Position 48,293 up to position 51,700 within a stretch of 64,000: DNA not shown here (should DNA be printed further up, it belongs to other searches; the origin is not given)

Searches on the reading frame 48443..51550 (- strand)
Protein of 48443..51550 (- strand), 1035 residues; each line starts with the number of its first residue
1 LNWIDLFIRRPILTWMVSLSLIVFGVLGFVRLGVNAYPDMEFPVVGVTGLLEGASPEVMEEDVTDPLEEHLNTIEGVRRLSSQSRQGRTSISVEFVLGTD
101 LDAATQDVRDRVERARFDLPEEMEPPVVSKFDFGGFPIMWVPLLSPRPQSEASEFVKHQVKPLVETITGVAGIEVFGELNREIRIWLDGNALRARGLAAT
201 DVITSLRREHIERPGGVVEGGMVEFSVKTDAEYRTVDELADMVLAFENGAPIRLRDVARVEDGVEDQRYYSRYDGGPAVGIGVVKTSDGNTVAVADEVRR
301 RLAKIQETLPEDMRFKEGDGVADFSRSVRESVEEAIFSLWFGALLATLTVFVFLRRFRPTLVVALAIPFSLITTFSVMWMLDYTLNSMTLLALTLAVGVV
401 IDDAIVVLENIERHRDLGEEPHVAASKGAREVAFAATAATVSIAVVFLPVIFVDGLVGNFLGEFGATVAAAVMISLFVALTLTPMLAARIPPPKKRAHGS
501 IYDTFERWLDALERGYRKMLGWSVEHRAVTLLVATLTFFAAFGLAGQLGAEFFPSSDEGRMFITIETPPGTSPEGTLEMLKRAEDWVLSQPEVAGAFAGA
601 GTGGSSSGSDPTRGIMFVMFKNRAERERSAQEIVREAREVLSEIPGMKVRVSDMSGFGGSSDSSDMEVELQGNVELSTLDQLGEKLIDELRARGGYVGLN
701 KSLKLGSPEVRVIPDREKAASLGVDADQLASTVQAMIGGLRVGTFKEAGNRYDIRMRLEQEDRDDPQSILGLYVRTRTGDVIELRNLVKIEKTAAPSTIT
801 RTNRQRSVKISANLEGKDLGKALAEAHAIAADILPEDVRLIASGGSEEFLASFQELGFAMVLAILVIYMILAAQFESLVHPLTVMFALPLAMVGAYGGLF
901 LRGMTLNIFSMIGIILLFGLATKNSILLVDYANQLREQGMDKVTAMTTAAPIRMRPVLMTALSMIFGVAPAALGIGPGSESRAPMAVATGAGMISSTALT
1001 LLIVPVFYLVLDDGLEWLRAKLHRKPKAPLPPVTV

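Call 73: search_protein_families(library=ncbifam, proteins=[window:48443-51550:-], max_evalue=1e-10)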
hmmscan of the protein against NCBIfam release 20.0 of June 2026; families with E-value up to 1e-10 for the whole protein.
window:48443-51550:- (1035 aa): 11 families
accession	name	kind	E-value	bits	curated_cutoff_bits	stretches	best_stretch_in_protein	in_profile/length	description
NF033617.1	RND_permease_2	subfamily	3.2e-278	925.8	1250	1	5-1012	2-1008/1009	multidrug efflux RND transporter permease subunit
NF000282.2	RND_permease_1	subfamily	2.3e-208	694.6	1250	1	6-1011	3-1027/1029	multidrug efflux RND transporter permease subunit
TIGR00915.1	2A0602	subfamily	1.7e-190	635.4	940.35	1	5-1015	3-1032/1050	efflux RND transporter permease subunit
NF007905.0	PRK10614.1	equivalog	8.2e-181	603.1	1774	1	1-1027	1-1020/1025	multidrug efflux RND transporter permease subunit MdtC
NF007133.0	PRK09579.1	equivalog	5.8e-176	586.9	1763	1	1-1011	1-1002/1017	multidrug efflux RND transporter permease subunit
NF007798.0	PRK10503.1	equivalog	3.9e-166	554.5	1584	1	6-1025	15-1036/1040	MdtB/MuxB family multidrug efflux RND transporter permease subunit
NF007131.0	PRK09577.1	equivalog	6e-142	474.5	1768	1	6-1013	4-1024/1045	multidrug efflux RND transporter permease subunit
NF007842.1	PRK10555.1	equivalog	1.6e-140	469.9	1854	1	5-1011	3-1026/1036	multidrug efflux RND transporter permease AcrD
TIGR00914.1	2A0601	subfamily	7.6e-134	447.7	701.45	1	8-1011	10-1035/1051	CusA/CzcA family heavy metal efflux RND transporter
NF000037.1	RND_perm_OqxB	exception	1.6e-126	423.5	2200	1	1-1012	1-1035/1050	multidrug efflux RND transporter permease subunit OqxB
NF011706.2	PRK15127.1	equivalog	9.2e-119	397.9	2150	1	5-1011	3-1029/1049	multidrug efflux RND transporter permease subunit AcrB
